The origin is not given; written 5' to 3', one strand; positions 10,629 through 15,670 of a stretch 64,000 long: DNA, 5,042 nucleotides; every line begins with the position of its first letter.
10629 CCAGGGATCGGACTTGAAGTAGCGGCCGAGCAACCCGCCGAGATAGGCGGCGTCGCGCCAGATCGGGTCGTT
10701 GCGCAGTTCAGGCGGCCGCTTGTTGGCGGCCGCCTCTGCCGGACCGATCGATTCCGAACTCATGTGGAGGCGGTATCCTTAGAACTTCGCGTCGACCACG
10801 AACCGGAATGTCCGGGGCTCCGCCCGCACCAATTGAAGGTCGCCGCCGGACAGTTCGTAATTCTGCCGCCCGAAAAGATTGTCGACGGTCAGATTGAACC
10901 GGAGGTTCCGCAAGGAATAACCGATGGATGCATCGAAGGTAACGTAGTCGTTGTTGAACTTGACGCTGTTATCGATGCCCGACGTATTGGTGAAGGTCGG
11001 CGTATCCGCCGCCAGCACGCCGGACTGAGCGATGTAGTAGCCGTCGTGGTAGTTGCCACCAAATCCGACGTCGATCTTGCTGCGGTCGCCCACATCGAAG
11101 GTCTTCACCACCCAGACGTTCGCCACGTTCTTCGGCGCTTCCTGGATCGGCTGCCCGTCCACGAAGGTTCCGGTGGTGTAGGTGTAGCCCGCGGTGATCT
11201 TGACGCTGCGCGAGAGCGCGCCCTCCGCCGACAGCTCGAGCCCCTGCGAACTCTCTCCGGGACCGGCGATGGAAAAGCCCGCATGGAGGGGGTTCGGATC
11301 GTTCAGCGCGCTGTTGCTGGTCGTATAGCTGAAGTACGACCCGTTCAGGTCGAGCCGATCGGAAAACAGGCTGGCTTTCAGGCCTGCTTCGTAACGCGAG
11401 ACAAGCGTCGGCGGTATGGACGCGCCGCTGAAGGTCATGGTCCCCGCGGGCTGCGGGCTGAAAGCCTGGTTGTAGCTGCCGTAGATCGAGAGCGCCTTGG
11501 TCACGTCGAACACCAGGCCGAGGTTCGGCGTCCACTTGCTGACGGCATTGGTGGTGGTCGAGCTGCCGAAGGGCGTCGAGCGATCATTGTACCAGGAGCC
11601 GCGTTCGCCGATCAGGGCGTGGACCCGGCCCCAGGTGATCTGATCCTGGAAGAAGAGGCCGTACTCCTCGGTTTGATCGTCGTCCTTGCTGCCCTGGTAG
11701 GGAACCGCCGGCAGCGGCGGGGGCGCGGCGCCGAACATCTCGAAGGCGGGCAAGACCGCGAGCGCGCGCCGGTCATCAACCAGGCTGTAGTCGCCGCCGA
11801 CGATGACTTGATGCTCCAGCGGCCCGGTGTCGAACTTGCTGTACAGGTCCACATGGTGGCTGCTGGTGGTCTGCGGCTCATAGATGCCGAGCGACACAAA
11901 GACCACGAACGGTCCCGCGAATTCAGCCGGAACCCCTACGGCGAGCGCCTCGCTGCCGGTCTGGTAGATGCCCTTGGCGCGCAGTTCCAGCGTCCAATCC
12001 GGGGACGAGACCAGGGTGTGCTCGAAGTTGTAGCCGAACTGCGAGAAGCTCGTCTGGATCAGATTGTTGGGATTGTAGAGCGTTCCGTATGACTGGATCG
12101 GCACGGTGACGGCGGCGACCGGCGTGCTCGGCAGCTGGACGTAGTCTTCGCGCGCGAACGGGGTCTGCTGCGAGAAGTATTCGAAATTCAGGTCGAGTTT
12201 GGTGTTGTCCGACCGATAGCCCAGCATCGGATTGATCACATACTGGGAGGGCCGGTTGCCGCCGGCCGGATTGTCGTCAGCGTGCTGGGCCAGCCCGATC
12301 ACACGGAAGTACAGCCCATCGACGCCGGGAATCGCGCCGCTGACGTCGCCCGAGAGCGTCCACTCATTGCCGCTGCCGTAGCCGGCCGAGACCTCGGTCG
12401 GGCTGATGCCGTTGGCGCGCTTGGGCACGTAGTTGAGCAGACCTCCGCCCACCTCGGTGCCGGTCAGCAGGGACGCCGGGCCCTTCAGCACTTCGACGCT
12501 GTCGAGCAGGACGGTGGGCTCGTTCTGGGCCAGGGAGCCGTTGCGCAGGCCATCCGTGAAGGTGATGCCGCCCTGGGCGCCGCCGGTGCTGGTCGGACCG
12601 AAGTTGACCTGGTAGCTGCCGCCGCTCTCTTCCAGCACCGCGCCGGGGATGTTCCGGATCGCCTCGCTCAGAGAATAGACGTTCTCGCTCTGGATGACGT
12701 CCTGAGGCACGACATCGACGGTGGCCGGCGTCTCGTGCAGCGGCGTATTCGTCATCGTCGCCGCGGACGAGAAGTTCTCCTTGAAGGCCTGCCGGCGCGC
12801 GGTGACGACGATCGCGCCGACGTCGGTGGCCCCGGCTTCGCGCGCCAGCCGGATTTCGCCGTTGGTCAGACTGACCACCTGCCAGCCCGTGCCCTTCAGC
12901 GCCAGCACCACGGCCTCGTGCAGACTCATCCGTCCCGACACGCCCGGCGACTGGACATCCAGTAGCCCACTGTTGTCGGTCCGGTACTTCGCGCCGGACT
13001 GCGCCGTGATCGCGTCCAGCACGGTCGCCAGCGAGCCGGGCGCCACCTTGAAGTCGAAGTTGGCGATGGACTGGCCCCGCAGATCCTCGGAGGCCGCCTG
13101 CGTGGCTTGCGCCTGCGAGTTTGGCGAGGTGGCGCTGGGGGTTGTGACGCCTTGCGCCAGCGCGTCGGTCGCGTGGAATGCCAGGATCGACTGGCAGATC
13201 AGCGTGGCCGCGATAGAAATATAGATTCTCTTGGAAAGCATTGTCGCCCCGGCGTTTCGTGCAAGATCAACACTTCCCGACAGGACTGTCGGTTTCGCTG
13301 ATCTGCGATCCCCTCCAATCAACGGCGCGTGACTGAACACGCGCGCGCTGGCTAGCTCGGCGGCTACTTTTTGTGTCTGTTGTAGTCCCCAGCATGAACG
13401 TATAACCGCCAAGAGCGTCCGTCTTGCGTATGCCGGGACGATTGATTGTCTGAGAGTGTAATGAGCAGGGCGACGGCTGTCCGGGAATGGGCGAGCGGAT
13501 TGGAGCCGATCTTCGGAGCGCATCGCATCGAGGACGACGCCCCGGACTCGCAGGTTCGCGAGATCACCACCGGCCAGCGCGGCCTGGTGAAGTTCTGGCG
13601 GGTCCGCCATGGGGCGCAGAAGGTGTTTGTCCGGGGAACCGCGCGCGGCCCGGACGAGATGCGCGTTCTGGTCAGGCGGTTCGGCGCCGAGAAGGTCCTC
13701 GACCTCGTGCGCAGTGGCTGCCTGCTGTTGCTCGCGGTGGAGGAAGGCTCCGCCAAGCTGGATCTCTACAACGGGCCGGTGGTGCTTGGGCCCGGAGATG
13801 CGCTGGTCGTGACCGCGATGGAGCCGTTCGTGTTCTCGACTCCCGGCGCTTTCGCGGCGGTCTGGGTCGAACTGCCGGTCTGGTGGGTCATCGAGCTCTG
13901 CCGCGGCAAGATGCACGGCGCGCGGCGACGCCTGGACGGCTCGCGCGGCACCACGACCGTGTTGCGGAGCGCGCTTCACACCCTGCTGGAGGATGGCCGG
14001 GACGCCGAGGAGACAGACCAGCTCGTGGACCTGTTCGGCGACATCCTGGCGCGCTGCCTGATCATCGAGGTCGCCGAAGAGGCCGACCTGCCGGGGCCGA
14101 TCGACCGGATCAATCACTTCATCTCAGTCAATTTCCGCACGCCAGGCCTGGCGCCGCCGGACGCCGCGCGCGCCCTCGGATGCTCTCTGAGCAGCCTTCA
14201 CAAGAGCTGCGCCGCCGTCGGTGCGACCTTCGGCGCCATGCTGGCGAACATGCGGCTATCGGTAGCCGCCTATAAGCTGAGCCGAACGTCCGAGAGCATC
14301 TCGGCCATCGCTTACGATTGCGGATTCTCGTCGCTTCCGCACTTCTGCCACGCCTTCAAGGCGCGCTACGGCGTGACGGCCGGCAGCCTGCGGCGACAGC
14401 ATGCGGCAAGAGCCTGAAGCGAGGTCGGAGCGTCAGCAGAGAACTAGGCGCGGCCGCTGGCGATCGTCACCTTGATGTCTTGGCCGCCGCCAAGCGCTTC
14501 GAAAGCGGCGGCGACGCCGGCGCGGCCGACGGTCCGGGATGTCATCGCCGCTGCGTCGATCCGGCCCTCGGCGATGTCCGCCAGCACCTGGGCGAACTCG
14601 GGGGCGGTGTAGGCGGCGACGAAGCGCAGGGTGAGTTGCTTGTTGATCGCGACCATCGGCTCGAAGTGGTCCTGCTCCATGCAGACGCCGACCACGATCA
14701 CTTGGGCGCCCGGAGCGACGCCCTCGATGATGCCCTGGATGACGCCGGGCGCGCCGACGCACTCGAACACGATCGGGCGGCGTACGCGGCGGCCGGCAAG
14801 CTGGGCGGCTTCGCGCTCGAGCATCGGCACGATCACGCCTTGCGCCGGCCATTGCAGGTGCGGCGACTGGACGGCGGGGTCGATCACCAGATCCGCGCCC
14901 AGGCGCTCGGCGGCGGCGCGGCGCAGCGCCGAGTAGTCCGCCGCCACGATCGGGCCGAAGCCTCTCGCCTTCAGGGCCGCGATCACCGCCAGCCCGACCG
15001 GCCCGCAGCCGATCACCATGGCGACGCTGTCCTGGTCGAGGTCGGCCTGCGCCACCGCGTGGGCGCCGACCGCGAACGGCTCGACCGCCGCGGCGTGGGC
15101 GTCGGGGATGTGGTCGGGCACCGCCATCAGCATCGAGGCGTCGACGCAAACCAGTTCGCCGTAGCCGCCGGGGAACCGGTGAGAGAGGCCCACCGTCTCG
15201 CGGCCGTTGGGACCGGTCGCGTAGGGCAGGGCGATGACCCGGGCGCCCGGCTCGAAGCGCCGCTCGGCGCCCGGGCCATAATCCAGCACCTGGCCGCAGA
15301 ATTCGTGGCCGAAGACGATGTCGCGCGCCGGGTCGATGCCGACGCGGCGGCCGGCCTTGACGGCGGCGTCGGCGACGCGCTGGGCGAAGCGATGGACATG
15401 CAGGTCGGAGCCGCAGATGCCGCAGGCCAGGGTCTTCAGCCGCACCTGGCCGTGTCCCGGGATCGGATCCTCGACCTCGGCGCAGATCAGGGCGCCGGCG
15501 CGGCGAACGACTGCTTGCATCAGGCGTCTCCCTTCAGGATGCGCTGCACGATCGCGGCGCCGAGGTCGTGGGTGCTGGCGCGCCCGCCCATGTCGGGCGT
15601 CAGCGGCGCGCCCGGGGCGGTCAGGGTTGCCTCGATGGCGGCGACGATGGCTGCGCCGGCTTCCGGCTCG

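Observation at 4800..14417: Candidate undescribed import-and-processing system: STN TonB receptor + SbmA/BacA-like ABC + thioredoxin + three unknown paralogs + CysK-fold PLP enzyme, with divergent AraC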

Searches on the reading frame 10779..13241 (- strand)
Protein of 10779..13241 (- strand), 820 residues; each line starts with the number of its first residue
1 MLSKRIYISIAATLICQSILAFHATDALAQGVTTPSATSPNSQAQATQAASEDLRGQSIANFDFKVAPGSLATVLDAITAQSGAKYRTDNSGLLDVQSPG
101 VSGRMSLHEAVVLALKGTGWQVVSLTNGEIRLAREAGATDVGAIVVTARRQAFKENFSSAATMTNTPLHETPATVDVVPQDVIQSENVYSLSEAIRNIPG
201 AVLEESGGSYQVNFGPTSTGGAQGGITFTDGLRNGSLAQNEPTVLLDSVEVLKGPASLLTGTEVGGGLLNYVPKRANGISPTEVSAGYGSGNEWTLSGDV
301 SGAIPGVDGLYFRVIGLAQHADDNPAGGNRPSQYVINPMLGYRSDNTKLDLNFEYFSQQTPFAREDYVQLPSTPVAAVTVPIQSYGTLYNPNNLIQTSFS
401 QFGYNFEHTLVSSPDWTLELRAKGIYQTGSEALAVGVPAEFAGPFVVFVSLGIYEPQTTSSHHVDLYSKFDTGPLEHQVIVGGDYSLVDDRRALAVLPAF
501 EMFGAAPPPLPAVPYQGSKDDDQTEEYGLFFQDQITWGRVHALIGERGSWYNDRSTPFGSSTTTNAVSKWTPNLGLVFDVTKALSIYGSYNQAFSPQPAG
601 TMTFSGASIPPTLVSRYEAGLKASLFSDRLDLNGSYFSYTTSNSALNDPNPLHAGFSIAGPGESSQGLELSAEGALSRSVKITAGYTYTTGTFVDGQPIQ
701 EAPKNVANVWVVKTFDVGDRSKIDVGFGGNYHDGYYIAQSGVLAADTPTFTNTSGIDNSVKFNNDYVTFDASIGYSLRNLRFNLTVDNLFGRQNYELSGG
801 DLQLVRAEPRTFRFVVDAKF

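Call 3: search_protein_families(library=pfam, proteins=[window:10779-13241:-], max_evalue=0.01)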
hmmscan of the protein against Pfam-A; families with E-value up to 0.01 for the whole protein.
window:10779-13241:- (820 aa): 3 families
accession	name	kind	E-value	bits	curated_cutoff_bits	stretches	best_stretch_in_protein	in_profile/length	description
PF00593.30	TonB_dep_Rec_b-barrel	-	3.6e-42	146.2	27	1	342-789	8-436/436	TonB dependent receptor-like, beta-barrel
PF07715.20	Plug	-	3.5e-12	47.2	23.9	1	168-267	2-106/107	TonB-dependent Receptor Plug Domain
PF07660.19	STN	-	0.0055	16.9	28.4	0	96-133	13-50/52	Secretin and TonB N terminus short domain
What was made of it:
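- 10779..13241 (-): TonB-dependent outer-membrane receptor (820 aa) with a signal peptide, an STN-like N-terminal extension, a plug and a barrel. Plug scores 47 bits and the barrel 146 bits; STN scores 16.9 bits, below the 28.4 cutoff (call 3).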

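Call 4: search_protein_families(library=ncbifam, proteins=[window:10779-13241:-], max_evalue=0.01)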
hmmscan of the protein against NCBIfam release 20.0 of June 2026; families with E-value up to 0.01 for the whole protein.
window:10779-13241:- (820 aa): 20 families
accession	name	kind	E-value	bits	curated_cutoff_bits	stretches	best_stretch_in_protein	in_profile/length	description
TIGR01783.1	TonB-siderophor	subfamily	1.4e-58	199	223.5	1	170-820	1-649/649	TonB-dependent siderophore receptor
NF007465.0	PRK10044.1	equivalog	2.6e-48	164.8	803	1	158-792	66-698/726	ferrichrome porin FhuA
NF010650.0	PRK14049.1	equivalog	1.3e-41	142.6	904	1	156-794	67-705/729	ferrioxamine B receptor precursor protein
NF047944.1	FoxamRcptFoxA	equivalog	2.5e-31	108.7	1300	1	155-735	38-625/697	ferrioxamine B receptor FoxA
NF049960.1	siderphRecptFauA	equivalog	9.3e-22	77.2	900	2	519-820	433-727/727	TonB-dependent alcaligin siderophore receptor FauA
NF007349.0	PRK09840.1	equivalog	1.7e-21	75.9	686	2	130-359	30-259/760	catecholate siderophore receptor Fiu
NF010651.0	PRK14050.1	equivalog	6.6e-21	74.1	884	1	150-817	58-727/730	TonB-dependent siderophore receptor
NF007447.0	PRK10003.1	equivalog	4.6e-17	61.6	666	2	518-737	442-658/727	ferric-rhodotorulic acid/ferric-coprogen receptor FhuE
TIGR01779.1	TonB-B12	equivalog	2.9e-12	45.9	599.7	1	146-359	19-236/614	TonB-dependent vitamin B12 receptor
TIGR01785.1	TonB-hemin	subfamily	2.7e-11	42.6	316.85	2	144-276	4-131/677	TonB-dependent heme/hemoglobin receptor family protein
TIGR01786.1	TonB-hemlactrns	subfamily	5.3e-11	41.6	323.75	2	523-596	389-464/719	TonB-dependent hemoglobin/transferrin/lactoferrin family receptor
NF010010.0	PRK13483.1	equivalog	3.6e-06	25.2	927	0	151-275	30-164/660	ligand-gated channel protein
NF007926.1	PRK10641.1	equivalog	1.5e-05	23.8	836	1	140-292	12-170/617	TonB-dependent vitamin B12 receptor BtuB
NF050067.1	TonBEntbctnRecCfrA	equivalog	1.7e-05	23.4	1200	1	152-276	25-160/698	TonB-dependent ferric enterobactin receptor CfrA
NF041676.1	FecA_OM_dicitr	equivalog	2.6e-05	22.4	1100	1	59-208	27-169/773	TonB-dependent Fe(3+) dicitrate receptor FecA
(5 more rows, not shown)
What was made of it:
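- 10779..13241 (-): TIGR01783 (siderophore receptor) scores 199 against a cutoff of 223.5 (call 4).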

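Call 48: search_solved_structures(query=window:10779-13241:-, max_evalue=0.00001)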
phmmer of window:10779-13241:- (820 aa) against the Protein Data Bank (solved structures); distinct sequences matched with E-value up to 0.00001: 29.
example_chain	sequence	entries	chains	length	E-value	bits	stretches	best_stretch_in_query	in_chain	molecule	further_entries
8a60_A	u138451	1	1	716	1.9e-33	119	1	158-736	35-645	Ferrichrome outer membrane transporter/phage receptor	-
8a8c_A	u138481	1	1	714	1.9e-33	119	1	158-736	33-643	Ferrichrome outer membrane transporter/phage receptor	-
1fcp_A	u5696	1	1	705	7.8e-33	116.9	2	512-736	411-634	PROTEIN (FERRIC HYDROXAMATE UPTAKE RECEPTOR)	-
1fi1_A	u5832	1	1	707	8.1e-33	116.9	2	512-736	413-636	FERRICHROME-IRON RECEPTOR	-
4cu4_A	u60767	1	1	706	8.1e-33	116.9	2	512-736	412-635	FERRICHROME-IRON RECEPTOR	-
2fcp_A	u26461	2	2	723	8.5e-33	116.8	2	512-736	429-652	PROTEIN (FERRIC HYDROXAMATE UPTAKE RECEPTOR) | FhuA iron-ferrichrome transporter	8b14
1qff_A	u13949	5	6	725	8.8e-33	116.8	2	512-736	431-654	FERRIC HYDROXAMATE UPTAKE RECEPTOR | PROTEIN (FERRIC HYDROXAMATE UPTAKE RECEPTOR) | FERRIC HYDROXAMATE RECEPTOR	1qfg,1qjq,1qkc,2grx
1by3_A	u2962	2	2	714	1.5e-32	116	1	158-736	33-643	PROTEIN (FERRICHROME-IRON RECEPTOR PRECURSOR (FHUA)) | FERRIC HYDROXAMATE UPTAKE PROTEIN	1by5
6i96_A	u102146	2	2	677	9e-31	110.1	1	156-737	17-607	Metal-pseudopaline receptor CntO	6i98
6i97_A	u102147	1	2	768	3.8e-30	108.1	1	70-737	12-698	Metal-pseudopaline receptor CntO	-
6z8a_A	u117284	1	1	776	4.3e-30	107.9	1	68-737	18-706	Ferrioxamine receptor FoxA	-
8b43_A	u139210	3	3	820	4.7e-30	107.8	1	64-737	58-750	Metal-pseudopaline receptor CntO | Ferrioxamine receptor FoxA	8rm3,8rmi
3efm_A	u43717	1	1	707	1.7e-20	76.1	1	519-738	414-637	Ferric alcaligin siderophore receptor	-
3qlb_A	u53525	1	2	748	8.7e-20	73.8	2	155-391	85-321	Enantio-pyochelin receptor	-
5nec_A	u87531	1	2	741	1.7e-19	72.8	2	158-330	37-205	TonB-dependent siderophore receptor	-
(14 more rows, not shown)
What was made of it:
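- On TonB-dependent transducer (STN signalling domain with an ECF sigma/FecR partner): However, residues from about 64 align with the N-terminal domains of FoxA and CntO (call 48).
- On Fus / protease-associated import system: The top matches are FhuA, CntO and FoxA (call 48).
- Checked: However, residues from about 64 align to the N-terminal signalling domains of FoxA and CntO (call 48).
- The receptor's nearest relatives are siderophore and metallophore receptors (call 48). The receptor is most similar to FhuA, CntO and FoxA, and it nearly reaches the TIGR01783 cutoff (calls 4, 48).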

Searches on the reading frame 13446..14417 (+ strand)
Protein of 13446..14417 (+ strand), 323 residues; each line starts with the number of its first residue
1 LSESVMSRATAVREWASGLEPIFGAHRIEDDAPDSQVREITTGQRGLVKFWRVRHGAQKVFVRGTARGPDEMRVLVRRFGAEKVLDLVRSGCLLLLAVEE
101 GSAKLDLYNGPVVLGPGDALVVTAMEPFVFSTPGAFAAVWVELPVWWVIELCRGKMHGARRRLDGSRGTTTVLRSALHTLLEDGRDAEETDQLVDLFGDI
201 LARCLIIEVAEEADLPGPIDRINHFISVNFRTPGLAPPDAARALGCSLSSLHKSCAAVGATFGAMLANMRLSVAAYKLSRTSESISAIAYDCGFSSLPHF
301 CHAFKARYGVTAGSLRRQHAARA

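Call 3: search_protein_families(library=pfam, proteins=[window:13446-14417:+], max_evalue=0.01)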
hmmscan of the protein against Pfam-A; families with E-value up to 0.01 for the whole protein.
window:13446-14417:+ (323 aa): 5 families
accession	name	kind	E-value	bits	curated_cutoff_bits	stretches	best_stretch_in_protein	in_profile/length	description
PF12833.13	HTH_18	-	3.5e-18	66.1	33.6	1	241-318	2-80/80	Helix-turn-helix domain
PF00165.29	HTH_AraC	-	3.7e-09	36.9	26.6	1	281-316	7-41/42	Bacterial regulatory helix-turn-helix proteins, AraC family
PF14525.12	AraC_binding_2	-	3.1e-07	30.7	27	1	70-191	32-154/173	AraC-binding-like domain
PF12852.13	Cupin_6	-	0.0012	19.1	26.7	1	59-138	15-83/183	Cupin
PF02311.25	AraC_binding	-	0.0091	16.2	21.1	0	94-181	25-116/135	AraC-like ligand binding domain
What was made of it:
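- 13446..14417 (+): Divergent AraC-family regulator. The start is either TTG 13446 or, more likely, ATG 13461. HTH_18 scores 66 bits, HTH_AraC 37 bits and AraC_binding_2 30.7 bits (call 3).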

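Call 4: search_protein_families(library=ncbifam, proteins=[window:13446-14417:+], max_evalue=0.01)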
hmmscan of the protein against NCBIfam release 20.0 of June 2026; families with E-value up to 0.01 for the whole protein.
window:13446-14417:+ (323 aa): 25 families
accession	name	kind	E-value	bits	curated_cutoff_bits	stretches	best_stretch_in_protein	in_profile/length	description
NF007243.0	PRK09685.1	equivalog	3.6e-17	62.7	199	1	99-319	79-302/303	transcriptional regulator FeaR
NF052534.1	RzbtTranRegRhrA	equivalog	1.2e-10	41.2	500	1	182-319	170-311/312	rhizobactin biosynthesis transcriptional regulator RhrA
NF049968.1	QhpR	equivalog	1.1e-09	37.9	250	1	220-315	188-283/284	AraC-like transcriptional regulator QhpR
NF010028.0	PRK13503.1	equivalog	1.4e-09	37.8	288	1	244-321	197-275/278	HTH-type transcriptional activator RhaS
NF040475.1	chlor_reg_RclR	equivalog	2.1e-07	30.5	400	1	258-319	218-279/284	reactive chlorine-specific transcriptional regulator RclR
NF041686.2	ant_diox_reg_AndR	equivalog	5.2e-07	29.6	350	1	209-310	209-312/321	anthranilate 1,2-dioxygenase regulatory protein AndR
NF047788.1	TransRegPocR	equivalog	4.2e-06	26.3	500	1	249-320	223-292/296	transcriptional regulator PocR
NF047455.1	TF_Staph_AryK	equivalog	4.6e-06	25.2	850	1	219-320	159-260/759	transcriptional regulator AryK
NF011732.0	PRK15185.1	equivalog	1.6e-05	24.4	354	1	239-313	227-301/309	transcriptional regulator HilD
NF050186.1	TransRegGliRPseudo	equivalog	2.9e-05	23.6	570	1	241-319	259-337/338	AraC family transcriptional regulator GliR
NF006902.0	PRK09393.1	equivalog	3.5e-05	23.1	425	1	252-321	255-324/327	transcriptional regulator FtrA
TIGR02297.1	HpaA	equivalog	7.4e-05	22.1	274.65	1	220-317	189-286/287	4-hydroxyphenylacetate catabolism regulatory protein HpaA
NF012228.1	RobA_TF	equivalog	0.00012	21.7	380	1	259-319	45-105/286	MDR efflux pump AcrAB transcriptional activator RobA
NF012144.2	ramA_TF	equivalog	0.00015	22.2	180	1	219-319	7-107/108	RamA family antibiotic efflux transcriptional regulator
NF010025.2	PRK13500.1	equivalog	0.00016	21.4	525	1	256-320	215-279/282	HTH-type transcriptional activator RhaR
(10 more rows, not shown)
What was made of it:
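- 13446..14417 (+): The best NCBIfam matches are FeaR and RhrA, both far below their cutoffs (call 4).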

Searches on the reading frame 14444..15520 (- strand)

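Call 91: search_protein_families(library=pfam, proteins=[window:14444-15520:-], max_evalue=0.00001)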
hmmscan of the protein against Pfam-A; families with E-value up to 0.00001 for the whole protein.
window:14444-15520:- (358 aa): 2 families
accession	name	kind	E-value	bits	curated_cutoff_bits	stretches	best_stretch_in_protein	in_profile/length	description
PF00107.32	ADH_zinc_N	-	3e-16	60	31.8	1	174-317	1-128/129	Zinc-binding dehydrogenase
PF08240.17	ADH_N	-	1.2e-13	51.7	23.5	1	23-136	2-104/104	Alcohol dehydrogenase GroES-like domain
